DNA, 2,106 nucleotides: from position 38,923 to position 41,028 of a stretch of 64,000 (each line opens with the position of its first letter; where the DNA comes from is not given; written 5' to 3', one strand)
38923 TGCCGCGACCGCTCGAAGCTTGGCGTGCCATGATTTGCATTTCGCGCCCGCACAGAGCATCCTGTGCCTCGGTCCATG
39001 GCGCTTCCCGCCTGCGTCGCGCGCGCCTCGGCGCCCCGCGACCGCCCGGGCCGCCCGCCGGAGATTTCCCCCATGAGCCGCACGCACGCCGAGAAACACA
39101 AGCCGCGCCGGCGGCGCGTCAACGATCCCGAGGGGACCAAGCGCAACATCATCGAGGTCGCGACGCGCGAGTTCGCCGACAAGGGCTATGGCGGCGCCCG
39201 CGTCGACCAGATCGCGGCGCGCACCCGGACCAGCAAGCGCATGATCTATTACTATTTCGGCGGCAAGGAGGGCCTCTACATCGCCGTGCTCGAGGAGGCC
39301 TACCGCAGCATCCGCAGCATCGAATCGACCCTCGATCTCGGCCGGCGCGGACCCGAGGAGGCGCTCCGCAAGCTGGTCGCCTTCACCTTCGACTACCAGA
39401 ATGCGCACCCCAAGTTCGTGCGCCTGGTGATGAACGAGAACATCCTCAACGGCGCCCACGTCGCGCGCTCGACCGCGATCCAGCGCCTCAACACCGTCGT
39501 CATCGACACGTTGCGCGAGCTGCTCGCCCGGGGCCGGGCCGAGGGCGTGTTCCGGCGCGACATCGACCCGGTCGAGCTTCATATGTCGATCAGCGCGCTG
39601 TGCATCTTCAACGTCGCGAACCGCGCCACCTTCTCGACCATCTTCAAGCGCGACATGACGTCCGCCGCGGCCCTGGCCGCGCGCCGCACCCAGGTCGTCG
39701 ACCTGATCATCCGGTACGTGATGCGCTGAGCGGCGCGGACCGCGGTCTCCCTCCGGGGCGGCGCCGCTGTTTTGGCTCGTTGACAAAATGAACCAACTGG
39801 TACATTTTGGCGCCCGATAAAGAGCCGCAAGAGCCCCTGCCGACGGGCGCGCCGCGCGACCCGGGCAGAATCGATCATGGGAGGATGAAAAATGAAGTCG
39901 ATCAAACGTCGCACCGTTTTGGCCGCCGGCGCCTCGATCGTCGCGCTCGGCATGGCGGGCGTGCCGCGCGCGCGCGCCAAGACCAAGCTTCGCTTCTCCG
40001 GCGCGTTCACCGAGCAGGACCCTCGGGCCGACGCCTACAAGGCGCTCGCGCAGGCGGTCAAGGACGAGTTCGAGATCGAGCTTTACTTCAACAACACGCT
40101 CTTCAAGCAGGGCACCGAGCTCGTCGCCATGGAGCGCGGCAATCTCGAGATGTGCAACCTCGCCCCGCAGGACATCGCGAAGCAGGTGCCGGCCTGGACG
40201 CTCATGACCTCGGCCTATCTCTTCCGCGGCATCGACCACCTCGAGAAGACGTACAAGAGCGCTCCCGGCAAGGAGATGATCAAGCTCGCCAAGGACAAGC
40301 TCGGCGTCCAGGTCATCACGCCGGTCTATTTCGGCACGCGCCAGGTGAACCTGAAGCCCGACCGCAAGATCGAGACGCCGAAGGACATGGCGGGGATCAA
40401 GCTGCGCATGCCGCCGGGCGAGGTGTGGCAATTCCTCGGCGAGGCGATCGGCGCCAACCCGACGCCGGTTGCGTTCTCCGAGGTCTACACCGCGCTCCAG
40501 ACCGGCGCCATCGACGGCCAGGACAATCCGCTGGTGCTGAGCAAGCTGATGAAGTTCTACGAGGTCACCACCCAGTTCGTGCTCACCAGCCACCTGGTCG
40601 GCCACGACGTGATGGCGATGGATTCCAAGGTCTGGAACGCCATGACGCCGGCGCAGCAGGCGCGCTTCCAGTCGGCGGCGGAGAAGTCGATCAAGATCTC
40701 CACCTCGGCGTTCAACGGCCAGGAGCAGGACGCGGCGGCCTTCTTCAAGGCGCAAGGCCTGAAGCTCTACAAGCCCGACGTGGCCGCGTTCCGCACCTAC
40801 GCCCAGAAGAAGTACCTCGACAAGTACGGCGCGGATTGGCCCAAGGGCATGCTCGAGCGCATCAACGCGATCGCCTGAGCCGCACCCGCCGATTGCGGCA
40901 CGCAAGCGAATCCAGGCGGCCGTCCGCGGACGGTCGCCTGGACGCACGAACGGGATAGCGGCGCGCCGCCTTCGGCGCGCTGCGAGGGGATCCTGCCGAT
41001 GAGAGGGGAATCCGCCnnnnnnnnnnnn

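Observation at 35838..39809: Related operator palindromes upstream of the TRAP operon and the cupin operon predict a common TetR regulon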

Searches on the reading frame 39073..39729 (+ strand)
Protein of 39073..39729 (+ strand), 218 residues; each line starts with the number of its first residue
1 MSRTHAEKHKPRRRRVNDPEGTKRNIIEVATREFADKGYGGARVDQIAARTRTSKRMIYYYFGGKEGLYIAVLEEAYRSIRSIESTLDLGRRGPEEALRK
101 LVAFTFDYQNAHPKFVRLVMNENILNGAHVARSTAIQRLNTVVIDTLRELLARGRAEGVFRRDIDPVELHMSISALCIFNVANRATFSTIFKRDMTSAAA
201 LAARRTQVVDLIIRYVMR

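Call 6: search_protein_families(library=pfam, proteins=[window:39073-39729:+])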
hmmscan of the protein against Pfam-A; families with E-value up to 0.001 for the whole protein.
window:39073-39729:+ (218 aa): 4 families
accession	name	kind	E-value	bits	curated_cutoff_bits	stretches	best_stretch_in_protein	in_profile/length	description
PF17938.6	TetR_C_29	-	2.1e-48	163.8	26.2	1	94-212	1-119/119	Tetracyclin repressor-like, C-terminal domain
PF00440.29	TetR_N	-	4e-14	52.6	24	1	26-72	1-47/47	Bacterial regulatory proteins, tetR family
PF17932.6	TetR_C_24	-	5.7e-05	23.8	26.4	1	93-177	3-84/114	Tetracyclin repressor-like, C-terminal domain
PF17926.6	TetR_C_21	-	0.00029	21.5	26.2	1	102-212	6-109/111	Tetracyclin repressor-like, C-terminal domain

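Call 11: find_related_loci(query=window:39073-39729:+, collection=genome_contigs, flank=10000)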
Query window:39073-39729:+ (218 aa) in genome_contigs; peptide patterns used: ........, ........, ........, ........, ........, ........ (x = any residue, [..] = any of these).
600 stretches matched a pattern (row limit reached: there are more); 582 encode a relative of the query (tblastn E <= 1e-3); the best 80 are kept; 80 distinct loci.
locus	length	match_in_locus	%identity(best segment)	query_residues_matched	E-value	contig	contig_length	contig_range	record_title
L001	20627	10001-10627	77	10-218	1e-108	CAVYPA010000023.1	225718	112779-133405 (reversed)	MAG: uncultured Alphaproteobacteria bacterium isolate MFD06298.bin.1.126 genome assembly, contig: contig_704, whole geno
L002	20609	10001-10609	79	13-215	3e-103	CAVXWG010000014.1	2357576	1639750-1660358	MAG: uncultured Alphaproteobacteria bacterium isolate MFD06714.bin.2.137 genome assembly, contig: contig_9168, whole gen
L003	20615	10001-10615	78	12-216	3e-102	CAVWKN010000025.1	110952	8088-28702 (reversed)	MAG: uncultured Alphaproteobacteria bacterium isolate MFD05513.bin.2.159 genome assembly, contig: contig_39541, whole ge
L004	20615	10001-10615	68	12-216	7e-91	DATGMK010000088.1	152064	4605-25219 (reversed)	MAG TPA_asm: Reyranella sp. isolate SMAG_U9910 k141_350752, whole genome shotgun sequence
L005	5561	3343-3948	70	15-216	1e-90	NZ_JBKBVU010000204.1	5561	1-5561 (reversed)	MAG: Caldimonas sp. isolate 21I_069.bin.3 NODE_8568_length_5561_cov_2.709375, whole genome shotgun sequence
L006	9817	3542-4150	68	15-217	8e-89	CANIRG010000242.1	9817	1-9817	MAG: Rhodospirillales bacterium isolate RH-15aug16-120 genome assembly, contig: RH-15aug16-C16463, whole genome shotgun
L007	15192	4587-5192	67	15-216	4e-88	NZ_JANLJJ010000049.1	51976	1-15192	MAG: Ferrovibrio sp. isolate XYLBin6 XylDeg_M3_294_length_51976_cov_14, whole genome shotgun sequence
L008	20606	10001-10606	64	15-216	4e-84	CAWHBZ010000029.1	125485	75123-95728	MAG: uncultured beta proteobacterium isolate MFD00962.bin.2.238 genome assembly, contig: contig_26667, whole genome shot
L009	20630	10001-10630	59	7-217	2e-83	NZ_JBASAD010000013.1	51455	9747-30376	MAG: Castellaniella sp. isolate MFD12186_ilm_asm_bin20 k127_16525, whole genome shotgun sequence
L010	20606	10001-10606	62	15-216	5e-83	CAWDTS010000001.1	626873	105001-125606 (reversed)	MAG: uncultured Alphaproteobacteria bacterium isolate MFD05442.bin.1.124 genome assembly, contig: contig_15908, whole ge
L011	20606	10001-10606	63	15-216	7e-83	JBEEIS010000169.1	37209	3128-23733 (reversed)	MAG: Pseudomonadota bacterium isolate blueriver_2019_sw_WHONDRS-S19S_0024_B_bin.68 scaffold_2058611, whole genome shotgu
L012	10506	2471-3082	63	15-218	1e-82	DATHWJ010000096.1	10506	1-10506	MAG TPA_asm: Ideonella sp. isolate SMAG_U16156 k141_183396, whole genome shotgun sequence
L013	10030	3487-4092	63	15-216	1e-82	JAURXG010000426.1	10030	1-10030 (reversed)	MAG: Aquabacterium sp. isolate E10_concoct.bin.94_sub E10_k141_286300, whole genome shotgun sequence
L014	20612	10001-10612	63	13-216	3e-82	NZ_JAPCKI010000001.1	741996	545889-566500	Acidovorax benzenivorans strain D2M1 NODE_1_length_741996_cov_117.008675, whole genome shotgun sequence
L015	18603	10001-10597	65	18-216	3e-82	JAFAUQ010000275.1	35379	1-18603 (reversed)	MAG: Hyphomicrobiales bacterium isolate CP_BM_RX_14 BM_RX_k147_10950856, whole genome shotgun sequence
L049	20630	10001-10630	55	7-216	9e-76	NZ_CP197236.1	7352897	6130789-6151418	Bradyrhizobium sp. 930_D9_N1_4 chromosome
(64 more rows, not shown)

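Call 18: search_protein_families(library=ncbifam, proteins=[window:39073-39729:+], max_evalue=0.00001)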
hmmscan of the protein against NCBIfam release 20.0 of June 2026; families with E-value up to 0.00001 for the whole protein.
window:39073-39729:+ (218 aa): 11 families
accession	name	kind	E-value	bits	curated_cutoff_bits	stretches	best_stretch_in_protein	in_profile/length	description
TIGR03613.1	RutR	equivalog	2.6e-13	50.3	368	1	16-173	3-156/202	pyrimidine utilization regulatory protein R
NF041196.1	ScbR_bind_reg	equivalog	3.5e-13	50.2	150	1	21-176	6-157/191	ScbR family autoregulator-binding transcription factor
NF037937.1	septum_RefZ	equivalog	9.9e-13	48.4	180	1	23-126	1-106/195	forespore capture DNA-binding protein RefZ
NF053731.1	TransRegFasRMycb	equivalog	3.6e-11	43.2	330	1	23-150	13-138/199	HTH-type transcriptional activator FasR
NF011584.0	PRK15008.1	equivalog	5.6e-11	42.7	230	1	7-171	6-164/212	HTH-type transcriptional regulator RutR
NF053878.1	FATransRegFadRBac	equivalog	9.8e-11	41.8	200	1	24-166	6-146/190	fatty acid metabolism transcriptional regulator FadR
TIGR03384.1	betaine_BetI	equivalog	3e-10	40.1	201.3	1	22-142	9-125/189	choline-binding transcriptional repressor BetI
NF050111.1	TransRegSACE7040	equivalog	4.6e-09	36.4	250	1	24-138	4-119/186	SACE_7040 family transcriptional regulator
NF001978.0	PRK00767.1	equivalog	6.9e-09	35.8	118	1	23-121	11-110/197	transcriptional regulator BetI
NF007949.0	PRK10668.1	equivalog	2.3e-06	27.2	271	1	17-114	7-105/216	multidrug efflux transporter transcriptional repressor AcrR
NF051457.1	acryl_TF_AcuR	equivalog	7.3e-06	25.4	247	1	9-102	6-99/204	acrylate utilization transcriptional regulator AcuR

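Call 29: search_solved_structures(query=window:39073-39729:+, max_evalue=0.00001)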
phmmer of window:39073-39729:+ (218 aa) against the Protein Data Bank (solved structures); distinct sequences matched with E-value up to 0.00001: 48.
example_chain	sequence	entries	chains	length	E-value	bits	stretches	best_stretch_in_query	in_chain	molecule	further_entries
3npi_A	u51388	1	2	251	4.8e-26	94.9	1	18-216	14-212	TetR family regulatory protein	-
3dew_A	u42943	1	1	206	5.5e-16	62.1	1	24-197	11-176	Transcriptional regulator, TetR family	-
2d6y_A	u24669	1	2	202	6e-15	58.7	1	17-127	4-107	putative tetR family regulatory protein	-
2jj7_A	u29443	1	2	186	6e-13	52.2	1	20-162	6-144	HEMOLYSIN II REGULATORY PROTEIN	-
2wv1_A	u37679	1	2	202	7.8e-13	51.8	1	19-162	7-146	HEMOLYSIN II REGULATORY PROTEIN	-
2jk3_A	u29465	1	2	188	8.3e-13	51.7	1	20-162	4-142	HEMOLYSIN II REGULATORY PROTEIN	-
2fx0_A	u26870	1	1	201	8.5e-13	51.6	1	20-162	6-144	hemolysin II regulatory protein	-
2pz9_A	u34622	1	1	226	3.2e-11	46.5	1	19-169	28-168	Putative regulatory protein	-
7e1l_A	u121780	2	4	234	7.7e-11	45.3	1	10-116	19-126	DUF1956 domain-containing protein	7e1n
3vpr_A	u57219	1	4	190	4.2e-10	42.8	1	22-165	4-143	Transcriptional regulator, TetR family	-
6a4l_A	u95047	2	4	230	5.3e-10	42.5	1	11-213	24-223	TetR family transcriptional regulator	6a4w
5d18_A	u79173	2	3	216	6.2e-10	42.3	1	11-213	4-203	TetR family transcriptional regulator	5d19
4uds_A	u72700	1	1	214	1.8e-09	40.8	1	19-171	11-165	MBDR REGULATOR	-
6azh_A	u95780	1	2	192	2.6e-09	40.3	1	20-151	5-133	TetR family transcriptional regulator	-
6srn_A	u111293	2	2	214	1e-08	38.4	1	21-79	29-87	TetR family transcriptional regulator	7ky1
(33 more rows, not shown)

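Call 78: search_protein_families(library=pfam, proteins=[L049:8444-9868:-, L049:6934-8421:-, L049:5241-6905:-, L049:10652-11395:-, L049:11571-12440:-, L049:12453-13538:-, L049:13522-14841:-], max_evalue=0.0001)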
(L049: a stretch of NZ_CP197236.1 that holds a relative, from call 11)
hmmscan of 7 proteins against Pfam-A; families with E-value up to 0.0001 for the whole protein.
L049:8444-9868:- (474 aa): 3 families
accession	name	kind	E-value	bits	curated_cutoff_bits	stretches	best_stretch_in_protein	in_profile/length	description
PF00083.30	Sugar_tr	-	9.1e-32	110.9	22.3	2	55-265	2-207/452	Sugar (and other) transporter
PF07690.21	MFS_1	-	2.2e-28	99.6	33.4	2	59-299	2-223/347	Major Facilitator Superfamily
PF13347.12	MFS_2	-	1.9e-12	46.9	27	1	105-414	47-359/427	MFS/sugar transport protein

L049:6934-8421:- (495 aa): 3 families
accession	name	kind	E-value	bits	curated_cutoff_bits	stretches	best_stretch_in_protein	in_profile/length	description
PF00135.34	COesterase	-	3.4e-80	270.9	27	1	4-459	3-491/515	Carboxylesterase family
PF07859.19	Abhydrolase_3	-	7.6e-14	52.4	25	1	89-211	1-115/210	alpha/beta hydrolase fold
PF20434.5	BD-FAE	-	4.6e-11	43.1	26.8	1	74-189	1-110/215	BD-FAE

L049:5241-6905:- (554 aa): 3 families
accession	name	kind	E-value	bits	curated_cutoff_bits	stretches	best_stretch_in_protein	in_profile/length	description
PF00135.34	COesterase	-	2.1e-100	337.6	27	1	43-528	5-503/515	Carboxylesterase family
PF20434.5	BD-FAE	-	4.9e-10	39.7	26.8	1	132-237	7-101/215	BD-FAE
PF07859.19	Abhydrolase_3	-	3.3e-06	27.5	25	1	141-237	1-83/210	alpha/beta hydrolase fold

L049:10652-11395:- (247 aa): 0 families

L049:11571-12440:- (289 aa): 1 family
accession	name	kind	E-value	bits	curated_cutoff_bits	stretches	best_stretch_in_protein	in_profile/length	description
PF00528.27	BPD_transp_1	-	1.5e-08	35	26.4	1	89-275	21-174/184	Binding-protein-dependent transport system inner membrane component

L049:12453-13538:- (361 aa): 2 families
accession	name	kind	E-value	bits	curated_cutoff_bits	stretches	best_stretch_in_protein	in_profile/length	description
PF13416.11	SBP_bac_8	-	1.8e-39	136.7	27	1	64-318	7-272/279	Bacterial extracellular solute-binding protein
PF01547.30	SBP_bac_1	-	7.7e-10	39.7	26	1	67-292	22-303/307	Bacterial extracellular solute-binding protein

L049:13522-14841:- (439 aa): 7 families
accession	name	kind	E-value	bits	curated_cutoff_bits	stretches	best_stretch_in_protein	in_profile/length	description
PF01266.30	DAO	-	1.1e-65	223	27.9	1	39-394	1-352/353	FAD dependent oxidoreductase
PF13738.12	Pyr_redox_3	-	1.4e-06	28.2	30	0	41-70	1-31/305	Pyridine nucleotide-disulphide oxidoreductase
PF00890.30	FAD_binding_2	-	3e-06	27.1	20.4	1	39-253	1-206/414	FAD binding domain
PF03486.20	HI0933_like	-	3.2e-06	27.2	50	0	39-69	2-32/244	HI0933-like protein Rossmann domain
PF01946.23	Thi4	-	7.7e-06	25.7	26.2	1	36-75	16-57/235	Thi4 family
PF13450.12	NAD_binding_8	-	1.6e-05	25.5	21.9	1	42-81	1-42/68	NAD(P)-binding Rossmann-like domain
PF01593.30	Amino_oxidase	-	6.6e-05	22.8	19.8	0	162-251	178-257/443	Flavin containing amine oxidoreductase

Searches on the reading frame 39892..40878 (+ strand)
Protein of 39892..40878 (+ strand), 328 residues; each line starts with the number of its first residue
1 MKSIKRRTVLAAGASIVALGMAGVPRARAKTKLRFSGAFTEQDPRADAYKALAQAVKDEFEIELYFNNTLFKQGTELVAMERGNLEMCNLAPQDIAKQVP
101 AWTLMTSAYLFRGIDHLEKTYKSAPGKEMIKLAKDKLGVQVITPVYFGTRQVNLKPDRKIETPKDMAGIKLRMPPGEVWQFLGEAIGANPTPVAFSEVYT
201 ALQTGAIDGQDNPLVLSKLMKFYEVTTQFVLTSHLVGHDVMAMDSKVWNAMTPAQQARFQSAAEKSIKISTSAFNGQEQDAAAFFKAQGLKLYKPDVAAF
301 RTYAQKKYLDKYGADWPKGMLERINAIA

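Call 6: search_protein_families(library=pfam, proteins=[window:39892-40878:+])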
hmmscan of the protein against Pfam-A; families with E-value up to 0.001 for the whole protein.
window:39892-40878:+ (328 aa): 1 family
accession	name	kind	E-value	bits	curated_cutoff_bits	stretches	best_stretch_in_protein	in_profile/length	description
PF03480.18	DctP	-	1.5e-52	179.1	23.4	1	45-310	11-281/286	Bacterial extracellular solute-binding protein, family 7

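Call 18: search_protein_families(library=ncbifam, proteins=[window:39892-40878:+], max_evalue=0.00001)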
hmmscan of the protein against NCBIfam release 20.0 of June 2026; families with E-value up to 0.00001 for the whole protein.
window:39892-40878:+ (328 aa): 2 families
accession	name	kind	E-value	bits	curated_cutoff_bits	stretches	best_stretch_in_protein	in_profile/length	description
TIGR00787.1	dctP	subfamily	7e-42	143.6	175.05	1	41-289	7-257/257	DctP family TRAP transporter solute-binding subunit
NF037995.1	TRAP_S1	subfamily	2.6e-39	135.2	50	1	51-298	22-266/271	TRAP transporter substrate-binding protein DctP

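Call 53: search_solved_structures(query=window:39892-40878:+, max_evalue=1e-20)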
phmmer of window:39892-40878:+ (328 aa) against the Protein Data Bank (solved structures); distinct sequences matched with E-value up to 1e-20: 41.
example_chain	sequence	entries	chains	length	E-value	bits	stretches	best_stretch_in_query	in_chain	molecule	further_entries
4pf6_A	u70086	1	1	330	7.4e-69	235.8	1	29-327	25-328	C4-dicarboxylate-binding protein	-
2xxk_A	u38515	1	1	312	9.2e-36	127.1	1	50-310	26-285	SIALIC ACID-BINDING PERIPLASMIC PROTEIN SIAP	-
8cp7_A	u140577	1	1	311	9.2e-36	127.1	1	52-310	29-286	Sialic acid-binding periplasmic protein SiaP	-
2wyk_A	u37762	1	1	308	1.2e-35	126.8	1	50-310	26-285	SIALIC ACID-BINDING PERIPLASMIC PROTEIN SIAP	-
2v4c_A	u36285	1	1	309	1.2e-35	126.8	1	50-310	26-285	SIALIC ACID-BINDING PERIPLASMIC PROTEIN SIAP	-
3b50_A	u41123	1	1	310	1.2e-35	126.8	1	50-310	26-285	Sialic acid-binding periplasmic protein siaP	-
2cex_A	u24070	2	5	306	1.2e-35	126.8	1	50-310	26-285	PROTEIN HI0146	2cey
2wx9_A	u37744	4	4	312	1.2e-35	126.7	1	51-310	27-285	SIALIC ACID-BINDING PERIPLASMIC PROTEIN SIAP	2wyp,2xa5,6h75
2xwv_A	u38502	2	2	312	1.2e-35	126.7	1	50-310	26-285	SIALIC ACID-BINDING PERIPLASMIC PROTEIN SIAP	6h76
4mnp_A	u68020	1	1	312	1.4e-35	126.5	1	50-312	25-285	N-acetylneuraminate-binding protein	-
2xwi_A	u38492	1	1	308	3.5e-35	125.2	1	50-310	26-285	SIALIC ACID-BINDING PERIPLASMIC PROTEIN SIAP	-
2xwo_A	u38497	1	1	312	6.6e-35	124.3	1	50-310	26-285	SIALIC ACID-BINDING PERIPLASMIC PROTEIN SIAP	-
2xwk_A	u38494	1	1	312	9.3e-35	123.8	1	50-310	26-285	SIALIC ACID-BINDING PERIPLASMIC PROTEIN SIAP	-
7t3e_A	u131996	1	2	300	2.1e-34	122.7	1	60-308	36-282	TRAP-type C4-dicarboxylate transport system, periplasmic component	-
9fve_A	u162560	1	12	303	3.5e-33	118.7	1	54-309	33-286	Sialic acid-binding periplasmic protein SiaP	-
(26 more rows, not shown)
